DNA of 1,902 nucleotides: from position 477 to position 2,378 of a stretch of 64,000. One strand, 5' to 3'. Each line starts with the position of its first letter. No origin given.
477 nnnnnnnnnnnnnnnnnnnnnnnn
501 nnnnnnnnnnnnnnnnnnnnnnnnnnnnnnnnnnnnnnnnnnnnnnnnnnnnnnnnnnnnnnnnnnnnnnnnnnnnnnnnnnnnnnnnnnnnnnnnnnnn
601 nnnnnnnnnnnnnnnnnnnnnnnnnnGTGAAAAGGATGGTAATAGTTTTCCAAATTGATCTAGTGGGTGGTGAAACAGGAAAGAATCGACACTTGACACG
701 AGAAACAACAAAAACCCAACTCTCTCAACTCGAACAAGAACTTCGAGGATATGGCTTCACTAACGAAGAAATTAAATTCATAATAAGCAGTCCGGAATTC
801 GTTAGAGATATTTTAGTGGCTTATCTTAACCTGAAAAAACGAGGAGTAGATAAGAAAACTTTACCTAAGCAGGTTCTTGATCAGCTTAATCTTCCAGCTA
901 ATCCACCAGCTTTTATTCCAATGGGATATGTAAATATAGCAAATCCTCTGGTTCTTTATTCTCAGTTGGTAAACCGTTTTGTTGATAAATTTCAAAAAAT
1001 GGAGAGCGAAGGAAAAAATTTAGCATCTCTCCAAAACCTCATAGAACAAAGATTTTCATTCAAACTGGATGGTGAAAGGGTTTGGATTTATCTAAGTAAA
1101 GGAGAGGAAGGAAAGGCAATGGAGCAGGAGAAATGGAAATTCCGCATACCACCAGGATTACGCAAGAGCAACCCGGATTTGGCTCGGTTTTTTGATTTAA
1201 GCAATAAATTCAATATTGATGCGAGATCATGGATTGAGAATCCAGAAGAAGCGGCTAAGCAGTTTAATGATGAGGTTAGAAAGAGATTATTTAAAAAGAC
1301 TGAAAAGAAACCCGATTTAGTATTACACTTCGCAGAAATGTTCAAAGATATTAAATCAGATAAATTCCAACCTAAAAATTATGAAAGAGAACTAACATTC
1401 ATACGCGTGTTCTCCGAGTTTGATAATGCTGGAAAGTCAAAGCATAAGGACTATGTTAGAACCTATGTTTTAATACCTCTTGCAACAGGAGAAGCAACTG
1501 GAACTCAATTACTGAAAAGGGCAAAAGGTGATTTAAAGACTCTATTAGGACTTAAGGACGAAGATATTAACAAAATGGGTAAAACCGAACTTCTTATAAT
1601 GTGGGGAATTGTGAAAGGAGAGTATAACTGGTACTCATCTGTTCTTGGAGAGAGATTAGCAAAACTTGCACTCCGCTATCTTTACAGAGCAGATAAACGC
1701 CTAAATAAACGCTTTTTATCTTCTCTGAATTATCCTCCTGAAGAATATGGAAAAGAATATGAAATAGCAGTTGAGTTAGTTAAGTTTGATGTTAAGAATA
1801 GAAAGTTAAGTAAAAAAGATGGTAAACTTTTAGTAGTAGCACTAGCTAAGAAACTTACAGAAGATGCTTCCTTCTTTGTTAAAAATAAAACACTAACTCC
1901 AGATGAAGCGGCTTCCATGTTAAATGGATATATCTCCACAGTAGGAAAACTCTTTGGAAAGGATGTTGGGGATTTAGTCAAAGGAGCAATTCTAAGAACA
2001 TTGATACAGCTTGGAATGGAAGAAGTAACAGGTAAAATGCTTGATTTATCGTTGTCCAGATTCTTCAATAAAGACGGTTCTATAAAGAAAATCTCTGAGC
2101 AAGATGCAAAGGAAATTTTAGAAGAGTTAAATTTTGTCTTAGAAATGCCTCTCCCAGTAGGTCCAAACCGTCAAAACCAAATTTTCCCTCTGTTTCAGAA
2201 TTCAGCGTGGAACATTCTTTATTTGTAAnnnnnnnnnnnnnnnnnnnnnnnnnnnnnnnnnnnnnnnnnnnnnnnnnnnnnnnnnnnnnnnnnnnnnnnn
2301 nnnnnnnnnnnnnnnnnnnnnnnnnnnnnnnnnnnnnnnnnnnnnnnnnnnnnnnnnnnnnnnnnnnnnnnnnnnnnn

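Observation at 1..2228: Low-GC two-gene operon of unknown function next to three toxin-antitoxin modules: candidate defence-island cargo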

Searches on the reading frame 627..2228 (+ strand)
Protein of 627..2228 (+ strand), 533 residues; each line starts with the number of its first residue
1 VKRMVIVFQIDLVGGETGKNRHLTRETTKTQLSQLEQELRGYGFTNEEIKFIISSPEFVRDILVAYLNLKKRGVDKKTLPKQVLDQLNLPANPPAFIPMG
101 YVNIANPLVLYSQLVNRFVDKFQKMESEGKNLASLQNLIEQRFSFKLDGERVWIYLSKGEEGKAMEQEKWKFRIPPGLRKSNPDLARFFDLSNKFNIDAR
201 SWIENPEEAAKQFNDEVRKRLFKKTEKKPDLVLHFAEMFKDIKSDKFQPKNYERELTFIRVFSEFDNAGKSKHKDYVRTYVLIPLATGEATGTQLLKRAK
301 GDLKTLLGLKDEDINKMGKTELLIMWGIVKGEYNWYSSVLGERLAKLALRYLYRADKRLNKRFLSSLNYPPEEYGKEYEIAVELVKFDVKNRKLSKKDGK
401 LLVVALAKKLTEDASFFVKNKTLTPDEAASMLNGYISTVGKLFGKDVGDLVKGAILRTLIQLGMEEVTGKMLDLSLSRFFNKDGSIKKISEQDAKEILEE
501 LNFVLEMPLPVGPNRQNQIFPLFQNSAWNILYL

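Call 3: search_protein_families(library=pfam, proteins=[window:627-2228:+], max_evalue=0.1)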
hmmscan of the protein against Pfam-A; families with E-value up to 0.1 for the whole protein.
window:627-2228:+ (533 aa): 1 family
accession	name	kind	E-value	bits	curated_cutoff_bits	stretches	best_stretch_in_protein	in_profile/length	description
PF22746.1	SHOCT-like_DUF2089-C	-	0.0074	16.3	27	0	488-502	14-28/32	SHOCT-like domain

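Call 4: search_protein_families(library=padloc, proteins=[window:627-2228:+], max_evalue=0.1)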
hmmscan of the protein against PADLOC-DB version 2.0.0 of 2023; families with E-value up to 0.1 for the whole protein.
window:627-2228:+ (533 aa): 0 families

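Call 6: search_protein_families(library=phrogs, proteins=[window:627-2228:+], max_evalue=1)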
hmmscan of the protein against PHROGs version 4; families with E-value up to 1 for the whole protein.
window:627-2228:+ (533 aa): 2 families
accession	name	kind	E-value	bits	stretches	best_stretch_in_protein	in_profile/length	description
phrog_10436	-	unknown function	0.16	13.1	1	121-148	12-39/60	-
phrog_167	-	tail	0.23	10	1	113-489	477-734/1555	tail length tape measure protein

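Call 7: search_protein_families(library=ncbifam, proteins=[window:627-2228:+], max_evalue=1)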
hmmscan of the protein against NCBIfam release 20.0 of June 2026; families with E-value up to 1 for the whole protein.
window:627-2228:+ (533 aa): 0 families

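Call 8: find_homologous_proteins(query=window:627-2228:+)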
Query window:627-2228:+ (533 aa): 3 proteins with E <= 0.001 among 8000 candidates.
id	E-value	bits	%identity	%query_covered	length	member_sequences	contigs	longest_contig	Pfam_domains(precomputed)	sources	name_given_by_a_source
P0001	0.0e+0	1173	100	99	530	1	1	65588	-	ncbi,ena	-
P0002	7.9e-264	894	86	91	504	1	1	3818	-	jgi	-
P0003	1.6e-116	408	65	59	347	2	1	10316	-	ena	-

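Call 9: find_encoding_contigs(protein=P0001, flank=10000)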
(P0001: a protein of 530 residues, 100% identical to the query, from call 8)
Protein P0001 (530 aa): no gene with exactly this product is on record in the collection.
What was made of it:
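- Tried and rejected: Retrieval of the window's own contig, to see the 1.6 kb not in the window, failed: P0001 is not on record (call 9).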

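Call 10: find_encoding_contigs(protein=P0002, flank=10000)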
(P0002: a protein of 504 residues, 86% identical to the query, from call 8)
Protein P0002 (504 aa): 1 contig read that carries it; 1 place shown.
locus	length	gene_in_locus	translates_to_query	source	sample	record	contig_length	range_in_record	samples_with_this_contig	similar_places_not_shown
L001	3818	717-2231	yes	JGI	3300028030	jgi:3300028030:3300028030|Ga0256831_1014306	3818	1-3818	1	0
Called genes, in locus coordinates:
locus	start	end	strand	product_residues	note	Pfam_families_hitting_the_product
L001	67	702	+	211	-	-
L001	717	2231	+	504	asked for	-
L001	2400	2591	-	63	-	PF18506:RelB-like (weak)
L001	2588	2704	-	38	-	-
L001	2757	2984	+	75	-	PF11903:ParD_like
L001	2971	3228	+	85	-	PF15781:ParE-like_toxin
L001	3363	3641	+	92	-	-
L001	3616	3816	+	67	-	?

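Call 11: find_encoding_contigs(protein=P0003, flank=10000)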
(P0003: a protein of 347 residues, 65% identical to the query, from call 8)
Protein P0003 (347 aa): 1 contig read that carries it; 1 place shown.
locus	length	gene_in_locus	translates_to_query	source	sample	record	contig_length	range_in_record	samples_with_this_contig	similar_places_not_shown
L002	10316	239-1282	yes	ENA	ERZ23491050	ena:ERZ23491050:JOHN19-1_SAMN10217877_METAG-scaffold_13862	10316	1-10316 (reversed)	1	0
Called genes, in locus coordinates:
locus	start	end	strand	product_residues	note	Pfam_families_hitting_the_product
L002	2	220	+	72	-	?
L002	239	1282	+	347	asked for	-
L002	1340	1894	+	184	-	-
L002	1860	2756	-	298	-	PF01515:PTA_PTB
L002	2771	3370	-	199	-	PF01558:POR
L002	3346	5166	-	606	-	PF01855:POR_N, PF02775:TPP_enzyme_C, PF12797:Fer4_2 (faint), PF13237:Fer4_10 (faint), PF14697:Fer4_21, PF00037:Fer4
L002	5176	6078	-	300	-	PF01515:PTA_PTB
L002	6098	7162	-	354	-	PF00871:Acetate_kinase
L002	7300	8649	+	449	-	PF00390:malic, PF03949:Malic_M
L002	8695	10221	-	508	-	PF02543:Carbam_trans_N, PF16861:Carbam_trans_C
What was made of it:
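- L002 has no defence neighbour (call 11).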

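Call 35: find_homologous_proteins(query=A4)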
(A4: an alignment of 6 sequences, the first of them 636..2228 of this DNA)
Query A4 (6 sequences) (530 aa, profile of the alignment): 9 proteins with E <= 0.001 among 8000 candidates.
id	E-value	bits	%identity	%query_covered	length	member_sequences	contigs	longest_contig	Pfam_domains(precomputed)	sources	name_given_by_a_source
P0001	2.2e-216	737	100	100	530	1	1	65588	-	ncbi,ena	-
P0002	1.6e-201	688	86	92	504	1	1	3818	-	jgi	-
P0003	8.3e-155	534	65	59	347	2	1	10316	-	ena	-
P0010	2.3e-78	282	48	37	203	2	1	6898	-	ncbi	-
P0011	2.8e-77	279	77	39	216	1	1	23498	-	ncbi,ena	-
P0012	3.1e-52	196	59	32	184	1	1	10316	-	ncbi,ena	-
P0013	2.1e-48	184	48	37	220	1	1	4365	-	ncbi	-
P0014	1.4e-47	181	66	16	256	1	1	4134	-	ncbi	-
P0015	1.8e-36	144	52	32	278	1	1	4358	-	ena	-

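Call 37: find_encoding_contigs(protein=P0011, flank=10000)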
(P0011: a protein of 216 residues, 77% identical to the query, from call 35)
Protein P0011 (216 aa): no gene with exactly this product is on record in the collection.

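Call 38: find_encoding_contigs(protein=P0010, flank=10000)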
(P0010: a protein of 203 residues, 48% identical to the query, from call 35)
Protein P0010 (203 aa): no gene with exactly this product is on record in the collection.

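Call 52: search_solved_structures(query=A4, max_evalue=10)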
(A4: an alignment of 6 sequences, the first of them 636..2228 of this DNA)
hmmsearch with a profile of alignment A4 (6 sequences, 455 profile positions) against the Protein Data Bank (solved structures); distinct sequences matched with E-value up to 10: 3.
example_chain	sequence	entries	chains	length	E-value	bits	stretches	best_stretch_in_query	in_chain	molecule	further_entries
2bov_A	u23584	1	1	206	0.083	15.2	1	162-218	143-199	RAS-RELATED PROTEIN RAL-A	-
6zyw_N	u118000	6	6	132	0.1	14.9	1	301-365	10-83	Dynein light chain 2A | Dynein light chain Tctex_a (LC2A)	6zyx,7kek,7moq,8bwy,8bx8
7k58_O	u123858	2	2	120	0.37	13.1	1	308-365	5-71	Dynein light chain 2A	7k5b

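Call 63: search_protein_representatives(protein=window:627-2228:+)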
Query: 533 residues. Proteins with E-value up to 0.001 (for the whole library): 7; up to 1e-10: 7; up to 1e-30: 6. The best 7 are listed.
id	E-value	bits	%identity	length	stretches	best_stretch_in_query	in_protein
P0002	2.5e-264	894.1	88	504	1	24-509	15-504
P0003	5.2e-117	408.1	71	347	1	23-334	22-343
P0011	9.6e-100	351.2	81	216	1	13-214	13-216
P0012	9.7e-54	199.4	66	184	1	342-505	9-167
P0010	8.7e-41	156.7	80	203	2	131-214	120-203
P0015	2.3e-40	155.3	56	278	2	47-214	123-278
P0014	4.9e-29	117.9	55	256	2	131-214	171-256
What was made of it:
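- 636..2228 (+): ORF2, 530 aa (alternative GTG start at 627). A cytoplasmic two-domain all-alpha protein with no known relatives outside this lineage. 7 relatives among 1.84 billion representatives (call 63).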

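Call 75: find_encoding_contigs(protein=P0014, flank=10000)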
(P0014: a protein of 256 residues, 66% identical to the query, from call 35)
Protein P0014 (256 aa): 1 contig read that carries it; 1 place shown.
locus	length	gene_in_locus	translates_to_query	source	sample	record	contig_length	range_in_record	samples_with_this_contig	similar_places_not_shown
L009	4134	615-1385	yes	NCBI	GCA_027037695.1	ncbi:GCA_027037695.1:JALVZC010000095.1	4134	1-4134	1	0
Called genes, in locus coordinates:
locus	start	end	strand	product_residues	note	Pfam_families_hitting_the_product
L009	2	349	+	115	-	?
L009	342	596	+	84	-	-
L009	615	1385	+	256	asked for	-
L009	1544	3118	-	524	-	PF09820:AAA-ATPase_like, PF08011:PDDEXK_9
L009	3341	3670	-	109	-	PF01648:ACPS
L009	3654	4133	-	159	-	?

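Call 78: find_encoding_contigs(protein=P0013, flank=10000)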
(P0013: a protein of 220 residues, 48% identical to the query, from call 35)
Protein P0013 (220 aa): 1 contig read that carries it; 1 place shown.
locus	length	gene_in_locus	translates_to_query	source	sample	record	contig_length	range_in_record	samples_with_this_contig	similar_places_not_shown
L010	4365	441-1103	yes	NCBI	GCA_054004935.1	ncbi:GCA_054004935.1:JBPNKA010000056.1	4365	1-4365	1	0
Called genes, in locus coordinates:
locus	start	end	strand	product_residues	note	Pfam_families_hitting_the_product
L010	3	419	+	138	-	?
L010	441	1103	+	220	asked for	-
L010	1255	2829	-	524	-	PF09820:AAA-ATPase_like, PF08011:PDDEXK_9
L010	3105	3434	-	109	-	PF01648:ACPS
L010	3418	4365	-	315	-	?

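Call 79: list_cluster_members(proteins=[P0001, P0004, P0010, P0011])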
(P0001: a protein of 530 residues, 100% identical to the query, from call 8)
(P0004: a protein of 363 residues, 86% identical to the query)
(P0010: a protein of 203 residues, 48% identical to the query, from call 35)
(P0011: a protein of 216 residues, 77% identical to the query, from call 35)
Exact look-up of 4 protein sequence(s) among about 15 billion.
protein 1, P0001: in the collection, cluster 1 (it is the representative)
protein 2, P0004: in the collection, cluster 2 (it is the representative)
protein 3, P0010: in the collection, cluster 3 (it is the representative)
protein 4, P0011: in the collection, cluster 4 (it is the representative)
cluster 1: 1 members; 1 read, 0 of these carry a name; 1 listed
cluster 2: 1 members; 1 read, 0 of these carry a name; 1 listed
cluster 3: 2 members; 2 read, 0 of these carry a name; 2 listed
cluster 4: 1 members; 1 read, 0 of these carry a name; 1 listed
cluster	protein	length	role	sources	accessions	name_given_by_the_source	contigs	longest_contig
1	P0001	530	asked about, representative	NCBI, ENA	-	-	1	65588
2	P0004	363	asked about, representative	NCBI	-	-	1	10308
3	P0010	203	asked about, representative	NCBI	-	-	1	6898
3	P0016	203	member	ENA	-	-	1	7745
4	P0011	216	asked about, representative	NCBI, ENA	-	-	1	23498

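Call 83: search_protein_families(library=pfam, proteins=[L009:1544-3118:-], max_evalue=0.01)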
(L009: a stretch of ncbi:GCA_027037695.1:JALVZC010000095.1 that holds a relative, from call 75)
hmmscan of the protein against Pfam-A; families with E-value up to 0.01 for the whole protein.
L009:1544-3118:- (524 aa): 2 families
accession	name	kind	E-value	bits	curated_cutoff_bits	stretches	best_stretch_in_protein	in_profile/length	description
PF09820.16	AAA-ATPase_like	-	9.2e-62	208.9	26.1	1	8-211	1-201/201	Predicted AAA-ATPase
PF08011.17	PDDEXK_9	-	2.5e-20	72.8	25.5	1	428-517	2-103/105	PD-(D/E)XK nuclease superfamily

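Call 84: predict_structure(alignment_id=A5)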
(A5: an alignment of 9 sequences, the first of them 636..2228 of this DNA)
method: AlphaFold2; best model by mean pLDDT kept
length: 530 residues; sequences in the alignment: 9
mean_pLDDT: 79.1   pTM: 0.75
mean pLDDT of the five models: 79.1, 75.8, 74.6, 65.5, 62.0
residues with pLDDT >= 90: 179; 70-90: 226; 50-70: 64; < 50: 61
segments of 3 or more residues with pLDDT < 50: 1-27, 157-163, 504-530
pLDDT, mean of each block of 10 residues (from residue 1): 23 28 46 84 86 90 91 88 77 68 81 92 90 88 82 64 68 86 93 88 91 90 82 92 90 96 83 94 95 96 91 91 93 81 89 78 70 88 95 88 88 88 90 91 83 80 78 64 60 56 44 44 43
secondary structure, 60 per line:
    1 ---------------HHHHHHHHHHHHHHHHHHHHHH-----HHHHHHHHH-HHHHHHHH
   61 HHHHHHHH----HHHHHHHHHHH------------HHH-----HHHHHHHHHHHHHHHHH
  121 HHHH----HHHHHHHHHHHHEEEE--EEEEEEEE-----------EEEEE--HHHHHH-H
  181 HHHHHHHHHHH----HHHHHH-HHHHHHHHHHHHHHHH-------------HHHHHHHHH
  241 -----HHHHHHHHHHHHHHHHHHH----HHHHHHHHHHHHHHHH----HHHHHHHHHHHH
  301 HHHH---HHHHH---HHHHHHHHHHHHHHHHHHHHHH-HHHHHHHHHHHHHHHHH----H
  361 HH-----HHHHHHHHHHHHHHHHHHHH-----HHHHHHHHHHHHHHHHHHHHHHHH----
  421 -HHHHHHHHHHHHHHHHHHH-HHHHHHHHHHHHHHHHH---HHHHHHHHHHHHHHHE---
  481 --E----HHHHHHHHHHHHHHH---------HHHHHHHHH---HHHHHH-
elements in order: H16-37 H43-51 H53-68 H73-83 H104-124 H129-140 E141-144 E147-154 E166-170 H173-178 H180-191 H196-201 H203-218 H232-240 H246-264 H269-284 H289-304 H308-312 H316-337 H339-355 H368-387 H393-416 H422-440 H442-458 H462-476 H488-502 H512-520 H524-529
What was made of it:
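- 636..2228 (+): AlphaFold2 pLDDT 79.1, pTM 0.75 (call 84).
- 636..1268 (+): ORF2 N-domain (residues 1-211, ending ...AAKQFN). It is variable and modular, and it is the part retained in the truncated relatives. The model has its last helix at 203-218, followed by a loop at 219-231 (call 84).
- The ORF2 model is confident: pLDDT 79, pTM 0.75 (call 84). The structure prediction for ORF2 is confident (call 84).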

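Call 89: fold_search(model_id=the predicted structure, library=pdb)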
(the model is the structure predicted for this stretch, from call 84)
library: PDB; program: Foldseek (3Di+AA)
matches with E <= 10: 303; with E <= 0.001: 0
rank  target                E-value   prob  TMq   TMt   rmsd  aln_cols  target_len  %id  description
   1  6skl_X                2.8e-01  0.13  0.15  0.13  28.2       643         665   11  Cryo-EM structure of the CMG Fork Protection Complex at a replication fork - Conformation 1 (released 2020-05-06)
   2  7ue2_A                8.0e-01  0.35  0.16  0.24  13.7       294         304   13  Crystal structure of designed helical repeat protein RPB_PLP3_R6 bound to PLPx6 peptide (released 2023-03-29)
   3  9hfl_C                9.9e-01  0.07  0.14  0.11  24.5       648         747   10  Cryo-EM structure of the human snRNA export complex comprising CBC-PHAX-CRM1-RanGTP and capped-RNA (released 2025-07-16)
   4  8hdl                  1.3e+00  0.14  0.13  0.22  16.2       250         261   12  Crystal structure of ASFV trans geranylgeranyl diphosphate synthase B318L (released 2023-09-06)
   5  9w2u_L                1.4e+00  0.06  0.12  0.11  24.4       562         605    8  Cryo-EM structure of complex I on the bovine heart submitochondrial particles, open (released 2026-04-01)
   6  6tm5_I                1.5e+00  0.06  0.08  0.07  26.7       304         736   11  Cryo-EM structure of the Anaphase-promoting complex/Cyclosome, in complex with the Nek2A substrate at 3.9 angstrom res (released 2020-02-19)
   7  5cwb                  1.5e+00  0.38  0.16  0.37  15.3       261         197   11  Crystal structure of de novo designed helical repeat protein DHR4 (released 2015-12-16)
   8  8gel_A                1.5e+00  0.07  0.16  0.16  25.6       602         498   10  Cryo-EM structure of synthetic tetrameric building block sC4 (released 2024-03-13)
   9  6bw6_C                1.5e+00  0.06  0.10  0.13  18.6       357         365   12  Human GPT (DPAGT1) H129 variant in complex with tunicamycin (released 2018-02-21)
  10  9fl8_A                1.5e+00  0.04  0.08  0.14  22.3       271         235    8  Stapled peptide bound to NOT9-NOT1 complex (released 2025-01-29)
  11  9dws_A                2.0e+00  0.04  0.09  0.14  21.8       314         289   14  X-ray crystal structure of Francisella hispaniensis apo ribonucleotide reductase beta subunit (released 2025-09-17)
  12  7kyc_A                2.0e+00  0.04  0.09  0.05  23.4       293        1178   10  Structure of the S. cerevisiae phosphatidylcholine flippase Dnf1-Lem3 complex in the E2P state (released 2021-01-06)
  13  2c0m_A                2.1e+00  0.08  0.11  0.16  19.2       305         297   10  apo form of the TPR domain of the pex5p receptor (released 2006-11-15)
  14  7zjs_A                2.1e+00  0.07  0.16  0.11  17.9       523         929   11  Structural basis of centromeric cohesion protection by SGO1 (released 2023-04-26)
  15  9hny_F2               2.1e+00  0.06  0.16  0.11  26.8       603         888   12  Mitoribosomal small subunit in complex with Mettl15 and Mettl17 (released 2025-03-26)
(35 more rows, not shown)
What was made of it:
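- Solenoid-like helical gene 2, whose best (non-significant) Foldseek neighbours are helical-repeat, 14-3-3 and TPR proteins (call 89).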
